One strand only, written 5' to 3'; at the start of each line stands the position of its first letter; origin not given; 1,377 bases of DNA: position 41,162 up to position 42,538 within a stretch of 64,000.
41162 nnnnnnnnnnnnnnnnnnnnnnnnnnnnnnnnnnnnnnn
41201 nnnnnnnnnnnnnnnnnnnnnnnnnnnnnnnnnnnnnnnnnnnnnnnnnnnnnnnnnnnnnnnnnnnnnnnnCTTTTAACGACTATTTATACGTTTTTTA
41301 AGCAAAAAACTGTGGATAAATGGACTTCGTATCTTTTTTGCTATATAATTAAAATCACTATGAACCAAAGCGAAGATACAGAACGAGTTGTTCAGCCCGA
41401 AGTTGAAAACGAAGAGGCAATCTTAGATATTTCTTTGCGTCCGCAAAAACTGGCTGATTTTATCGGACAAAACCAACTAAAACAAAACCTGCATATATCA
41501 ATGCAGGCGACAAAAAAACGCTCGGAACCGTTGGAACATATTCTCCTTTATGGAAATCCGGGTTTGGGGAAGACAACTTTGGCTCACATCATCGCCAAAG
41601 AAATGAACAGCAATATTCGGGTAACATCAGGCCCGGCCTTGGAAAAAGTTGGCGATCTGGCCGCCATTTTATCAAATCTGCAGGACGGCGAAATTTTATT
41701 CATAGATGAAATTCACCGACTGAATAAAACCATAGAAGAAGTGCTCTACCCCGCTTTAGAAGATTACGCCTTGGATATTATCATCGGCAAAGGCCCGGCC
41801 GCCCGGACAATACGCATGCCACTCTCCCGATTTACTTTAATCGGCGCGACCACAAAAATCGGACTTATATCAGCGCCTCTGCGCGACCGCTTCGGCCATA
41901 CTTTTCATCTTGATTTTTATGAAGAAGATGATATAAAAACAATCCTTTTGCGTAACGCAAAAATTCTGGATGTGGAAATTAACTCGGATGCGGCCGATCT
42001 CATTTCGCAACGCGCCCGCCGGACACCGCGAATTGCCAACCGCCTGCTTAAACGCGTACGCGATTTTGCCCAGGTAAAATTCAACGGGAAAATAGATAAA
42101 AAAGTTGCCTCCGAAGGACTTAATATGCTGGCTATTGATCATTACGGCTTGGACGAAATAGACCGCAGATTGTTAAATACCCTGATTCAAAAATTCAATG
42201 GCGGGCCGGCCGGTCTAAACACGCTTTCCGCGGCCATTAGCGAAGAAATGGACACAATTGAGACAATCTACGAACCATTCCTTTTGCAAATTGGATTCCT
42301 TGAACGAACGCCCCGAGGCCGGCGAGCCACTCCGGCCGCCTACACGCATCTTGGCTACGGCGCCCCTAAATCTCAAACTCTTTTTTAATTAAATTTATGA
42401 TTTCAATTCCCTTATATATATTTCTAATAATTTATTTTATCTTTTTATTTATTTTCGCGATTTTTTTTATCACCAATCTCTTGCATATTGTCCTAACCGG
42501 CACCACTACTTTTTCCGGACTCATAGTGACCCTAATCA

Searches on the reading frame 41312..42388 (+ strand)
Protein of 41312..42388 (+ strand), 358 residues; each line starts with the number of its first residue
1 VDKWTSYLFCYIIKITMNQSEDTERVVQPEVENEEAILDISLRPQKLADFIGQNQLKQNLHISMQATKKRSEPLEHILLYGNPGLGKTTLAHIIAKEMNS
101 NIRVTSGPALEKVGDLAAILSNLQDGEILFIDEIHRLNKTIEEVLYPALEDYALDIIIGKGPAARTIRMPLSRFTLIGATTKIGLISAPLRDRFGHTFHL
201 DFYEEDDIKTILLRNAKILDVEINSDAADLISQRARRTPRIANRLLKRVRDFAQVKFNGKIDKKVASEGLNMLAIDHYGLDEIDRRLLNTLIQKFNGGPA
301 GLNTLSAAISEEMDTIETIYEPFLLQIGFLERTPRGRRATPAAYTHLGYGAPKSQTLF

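Call 15: search_protein_families(library=pfam, proteins=[window:41312-42388:+], max_evalue=0.001)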
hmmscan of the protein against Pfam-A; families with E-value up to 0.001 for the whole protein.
window:41312-42388:+ (358 aa): 15 families
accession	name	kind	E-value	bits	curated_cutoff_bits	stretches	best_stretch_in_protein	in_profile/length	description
PF05496.18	RuvB_N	-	1.1e-76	256.4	27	1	42-200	1-159/159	Holliday junction DNA helicase RuvB P-loop domain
PF17864.7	AAA_lid_4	-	3.2e-27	94.5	27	1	203-276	1-74/74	RuvB AAA lid domain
PF05491.19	RuvB_C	-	1.2e-25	89.6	24.7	1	277-347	1-71/72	RuvB C-terminal winged helix domain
PF00004.35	AAA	-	1.4e-20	74.6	21.2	1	77-200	1-129/131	ATPase family associated with various cellular activities (AAA)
PF07728.20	AAA_5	-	9.2e-11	42.3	22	1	76-194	1-139/139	AAA domain (dynein-related subfamily)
PF05673.19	DUF815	-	6.5e-06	25.9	23.8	1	43-134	23-116/249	Protein of unknown function (DUF815)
PF13191.12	AAA_16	-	3.3e-05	24.9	32.6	1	69-110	20-61/167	AAA ATPase domain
PF01078.27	Mg_chelatase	-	4.2e-05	23.5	20.3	0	47-95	2-43/207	Magnesium chelatase, subunit ChlI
PF20720.3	nSTAND3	-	6.1e-05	23.2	27.2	1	69-133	12-73/155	Novel STAND NTPase 3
PF06068.19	TIP49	-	0.00014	21.6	23.8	0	48-105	24-81/347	TIP49 P-loop domain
PF00910.28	RNA_helicase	-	0.00019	22.3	21.5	1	77-143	1-69/105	RNA helicase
PF00158.32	Sigma54_activat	-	0.00045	20.4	20.2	0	63-99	11-47/168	Sigma-54 interaction domain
PF00493.29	MCM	-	0.00052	19.6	23.3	0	74-128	57-124/224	MCM P-loop domain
PF13173.12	AAA_14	-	0.00065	20.1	27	0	77-144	5-81/129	AAA domain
PF02367.23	TsaE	-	0.00072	20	26.6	0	66-106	13-53/128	Threonylcarbamoyl adenosine biosynthesis protein TsaE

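Call 29: list_cluster_members(proteins=[window:41312-42388:+, window:47976-48536:-, window:50970-52700:+, window:14235-16466:-, window:21526-21912:-, window:19641-20237:-, window:22436-22954:-])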
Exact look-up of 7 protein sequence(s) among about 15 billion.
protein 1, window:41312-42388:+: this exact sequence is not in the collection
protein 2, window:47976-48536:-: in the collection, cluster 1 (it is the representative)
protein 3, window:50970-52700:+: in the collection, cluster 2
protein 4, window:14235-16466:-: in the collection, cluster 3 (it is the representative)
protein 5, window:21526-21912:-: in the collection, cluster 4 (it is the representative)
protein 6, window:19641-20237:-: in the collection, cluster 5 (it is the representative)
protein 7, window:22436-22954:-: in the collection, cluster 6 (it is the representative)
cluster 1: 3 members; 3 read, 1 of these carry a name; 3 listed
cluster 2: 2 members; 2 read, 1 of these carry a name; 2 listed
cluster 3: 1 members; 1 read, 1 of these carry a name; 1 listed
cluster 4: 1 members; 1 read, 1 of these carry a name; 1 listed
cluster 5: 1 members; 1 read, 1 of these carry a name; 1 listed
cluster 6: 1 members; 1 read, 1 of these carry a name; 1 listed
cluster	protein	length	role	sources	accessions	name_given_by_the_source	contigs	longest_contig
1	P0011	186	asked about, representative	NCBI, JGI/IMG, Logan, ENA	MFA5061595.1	MAG: elongation factor P [Patescibacteria group bacterium]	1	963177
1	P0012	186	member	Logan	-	-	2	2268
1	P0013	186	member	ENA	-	-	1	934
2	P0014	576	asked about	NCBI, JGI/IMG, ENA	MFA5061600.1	MAG: ATPase, T2SS/T4P/T4SS family [Patescibacteria group bacterium]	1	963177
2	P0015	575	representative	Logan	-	-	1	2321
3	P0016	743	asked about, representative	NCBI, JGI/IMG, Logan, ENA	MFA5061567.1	MAG: polyribonucleotide nucleotidyltransferase [Patescibacteria group bacterium]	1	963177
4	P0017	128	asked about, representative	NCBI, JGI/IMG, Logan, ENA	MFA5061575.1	MAG: hypothetical protein WC526_00275 [Patescibacteria group bacterium]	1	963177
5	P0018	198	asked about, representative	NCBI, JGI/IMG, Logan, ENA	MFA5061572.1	MAG: pilin [Patescibacteria group bacterium]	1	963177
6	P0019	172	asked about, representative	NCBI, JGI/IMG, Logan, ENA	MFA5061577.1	MAG: pilin [Patescibacteria group bacterium]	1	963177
